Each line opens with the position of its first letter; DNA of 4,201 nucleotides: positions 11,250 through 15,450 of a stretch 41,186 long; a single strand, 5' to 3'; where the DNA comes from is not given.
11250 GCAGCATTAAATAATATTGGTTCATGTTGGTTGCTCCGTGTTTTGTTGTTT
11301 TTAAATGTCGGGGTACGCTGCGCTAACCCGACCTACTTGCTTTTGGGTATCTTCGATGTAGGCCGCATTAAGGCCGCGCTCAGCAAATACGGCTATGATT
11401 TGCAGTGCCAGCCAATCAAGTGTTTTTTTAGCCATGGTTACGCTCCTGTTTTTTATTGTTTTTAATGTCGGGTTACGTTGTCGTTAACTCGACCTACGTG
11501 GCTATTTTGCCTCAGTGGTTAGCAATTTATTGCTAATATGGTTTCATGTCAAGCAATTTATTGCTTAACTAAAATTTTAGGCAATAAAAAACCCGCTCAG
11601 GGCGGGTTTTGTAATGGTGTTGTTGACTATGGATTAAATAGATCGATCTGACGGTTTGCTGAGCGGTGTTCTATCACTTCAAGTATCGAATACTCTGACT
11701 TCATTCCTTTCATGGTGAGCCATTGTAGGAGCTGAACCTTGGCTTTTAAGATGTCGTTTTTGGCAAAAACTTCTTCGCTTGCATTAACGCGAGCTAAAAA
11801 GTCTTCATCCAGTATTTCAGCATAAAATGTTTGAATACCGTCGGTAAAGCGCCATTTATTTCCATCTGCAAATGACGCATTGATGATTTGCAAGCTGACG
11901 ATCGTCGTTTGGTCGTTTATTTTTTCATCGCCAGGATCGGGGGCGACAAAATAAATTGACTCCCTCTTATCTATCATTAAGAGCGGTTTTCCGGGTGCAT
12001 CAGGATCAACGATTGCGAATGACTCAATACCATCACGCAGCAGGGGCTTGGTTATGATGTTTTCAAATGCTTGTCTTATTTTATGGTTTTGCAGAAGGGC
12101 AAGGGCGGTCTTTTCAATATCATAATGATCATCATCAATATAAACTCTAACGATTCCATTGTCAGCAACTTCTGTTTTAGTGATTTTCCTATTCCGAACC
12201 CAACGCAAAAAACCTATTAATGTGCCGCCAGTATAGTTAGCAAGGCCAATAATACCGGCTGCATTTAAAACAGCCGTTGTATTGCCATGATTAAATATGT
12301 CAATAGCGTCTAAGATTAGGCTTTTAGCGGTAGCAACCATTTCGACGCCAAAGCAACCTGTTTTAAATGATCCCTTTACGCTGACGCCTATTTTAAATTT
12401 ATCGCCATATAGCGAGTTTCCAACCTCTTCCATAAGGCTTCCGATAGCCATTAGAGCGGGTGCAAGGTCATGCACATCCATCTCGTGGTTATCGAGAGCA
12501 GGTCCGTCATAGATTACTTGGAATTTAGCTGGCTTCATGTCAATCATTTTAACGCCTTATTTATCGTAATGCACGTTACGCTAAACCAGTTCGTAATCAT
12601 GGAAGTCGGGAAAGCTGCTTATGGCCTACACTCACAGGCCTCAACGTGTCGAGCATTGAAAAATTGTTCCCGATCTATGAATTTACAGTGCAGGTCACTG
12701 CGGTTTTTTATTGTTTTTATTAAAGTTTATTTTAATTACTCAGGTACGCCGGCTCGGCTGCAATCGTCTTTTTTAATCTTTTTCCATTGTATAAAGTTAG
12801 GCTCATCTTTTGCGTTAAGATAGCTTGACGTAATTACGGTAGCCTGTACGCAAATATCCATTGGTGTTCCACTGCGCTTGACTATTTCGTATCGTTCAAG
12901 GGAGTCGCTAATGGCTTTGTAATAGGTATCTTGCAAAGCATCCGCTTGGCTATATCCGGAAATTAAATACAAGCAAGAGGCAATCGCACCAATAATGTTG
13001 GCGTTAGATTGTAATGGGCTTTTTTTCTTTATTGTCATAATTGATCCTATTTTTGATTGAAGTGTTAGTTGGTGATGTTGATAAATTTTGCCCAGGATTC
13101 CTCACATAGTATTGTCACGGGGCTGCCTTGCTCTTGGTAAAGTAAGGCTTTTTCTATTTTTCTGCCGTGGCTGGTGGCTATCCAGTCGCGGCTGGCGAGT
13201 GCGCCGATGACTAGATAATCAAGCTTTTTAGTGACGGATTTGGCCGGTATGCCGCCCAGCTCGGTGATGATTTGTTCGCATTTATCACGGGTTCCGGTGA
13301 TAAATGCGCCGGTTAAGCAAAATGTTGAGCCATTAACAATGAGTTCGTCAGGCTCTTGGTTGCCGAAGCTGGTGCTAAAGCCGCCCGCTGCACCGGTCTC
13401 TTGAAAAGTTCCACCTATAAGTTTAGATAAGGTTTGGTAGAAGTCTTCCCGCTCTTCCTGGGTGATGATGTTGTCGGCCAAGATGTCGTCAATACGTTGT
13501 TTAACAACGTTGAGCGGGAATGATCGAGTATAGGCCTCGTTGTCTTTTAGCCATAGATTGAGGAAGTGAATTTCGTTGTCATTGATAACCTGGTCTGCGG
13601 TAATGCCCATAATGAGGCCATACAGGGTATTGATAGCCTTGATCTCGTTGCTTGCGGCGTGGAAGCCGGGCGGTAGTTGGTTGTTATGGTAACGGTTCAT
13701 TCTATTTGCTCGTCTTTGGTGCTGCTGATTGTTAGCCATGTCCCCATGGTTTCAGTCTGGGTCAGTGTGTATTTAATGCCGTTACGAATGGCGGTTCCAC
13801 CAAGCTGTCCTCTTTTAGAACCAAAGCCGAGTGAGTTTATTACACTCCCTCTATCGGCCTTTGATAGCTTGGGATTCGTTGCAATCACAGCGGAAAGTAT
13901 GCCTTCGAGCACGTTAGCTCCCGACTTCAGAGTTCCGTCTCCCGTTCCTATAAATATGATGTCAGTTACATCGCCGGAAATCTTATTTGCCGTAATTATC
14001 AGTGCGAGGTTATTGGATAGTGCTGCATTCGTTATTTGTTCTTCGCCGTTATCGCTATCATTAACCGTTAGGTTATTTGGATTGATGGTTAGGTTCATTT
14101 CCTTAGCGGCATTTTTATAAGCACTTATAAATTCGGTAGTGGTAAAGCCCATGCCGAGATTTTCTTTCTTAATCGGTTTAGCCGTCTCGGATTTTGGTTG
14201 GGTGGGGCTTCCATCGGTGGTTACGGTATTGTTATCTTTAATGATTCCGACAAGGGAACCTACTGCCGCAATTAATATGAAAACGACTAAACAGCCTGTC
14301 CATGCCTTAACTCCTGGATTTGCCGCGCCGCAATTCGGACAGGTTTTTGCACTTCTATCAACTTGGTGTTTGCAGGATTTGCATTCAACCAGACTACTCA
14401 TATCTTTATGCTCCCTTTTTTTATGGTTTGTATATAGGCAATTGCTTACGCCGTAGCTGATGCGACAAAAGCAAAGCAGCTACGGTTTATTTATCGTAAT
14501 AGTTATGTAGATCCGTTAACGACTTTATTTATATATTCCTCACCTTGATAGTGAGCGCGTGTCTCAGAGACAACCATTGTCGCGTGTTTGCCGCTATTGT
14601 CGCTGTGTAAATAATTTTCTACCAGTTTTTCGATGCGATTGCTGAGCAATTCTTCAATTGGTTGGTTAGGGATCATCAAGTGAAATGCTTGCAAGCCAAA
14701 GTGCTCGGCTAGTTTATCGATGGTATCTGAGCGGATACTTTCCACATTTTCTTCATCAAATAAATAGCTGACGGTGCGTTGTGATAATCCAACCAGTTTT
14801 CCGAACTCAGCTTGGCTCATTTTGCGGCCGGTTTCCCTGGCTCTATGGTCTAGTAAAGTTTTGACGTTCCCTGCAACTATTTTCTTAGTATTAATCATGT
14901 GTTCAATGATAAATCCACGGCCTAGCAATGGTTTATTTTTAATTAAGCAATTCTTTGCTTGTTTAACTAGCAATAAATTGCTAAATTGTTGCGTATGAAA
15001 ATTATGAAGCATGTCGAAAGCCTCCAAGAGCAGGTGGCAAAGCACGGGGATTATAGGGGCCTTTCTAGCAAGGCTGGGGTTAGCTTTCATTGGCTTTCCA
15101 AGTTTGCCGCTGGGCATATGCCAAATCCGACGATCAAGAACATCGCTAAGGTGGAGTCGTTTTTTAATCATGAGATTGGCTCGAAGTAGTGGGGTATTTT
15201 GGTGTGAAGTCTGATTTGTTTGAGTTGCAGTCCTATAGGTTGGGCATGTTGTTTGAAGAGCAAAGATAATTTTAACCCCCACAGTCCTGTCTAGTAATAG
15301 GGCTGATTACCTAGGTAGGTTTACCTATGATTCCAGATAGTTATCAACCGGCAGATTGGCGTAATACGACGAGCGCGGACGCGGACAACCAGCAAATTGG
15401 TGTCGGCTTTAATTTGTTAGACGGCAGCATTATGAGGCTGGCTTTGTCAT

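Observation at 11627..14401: Four-gene A+T-richer cassette in the rexAB-equivalent slot (between the repressor gene and OL/PL): candidate lysogen-expressed defence or exclusion system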

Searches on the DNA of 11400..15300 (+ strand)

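Call 4: search_dna_similar(query=window:11400-15300:+, collection=phages, mode=near, max_rows=20)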
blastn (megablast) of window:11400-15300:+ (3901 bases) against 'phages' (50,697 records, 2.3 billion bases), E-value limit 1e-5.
No match.
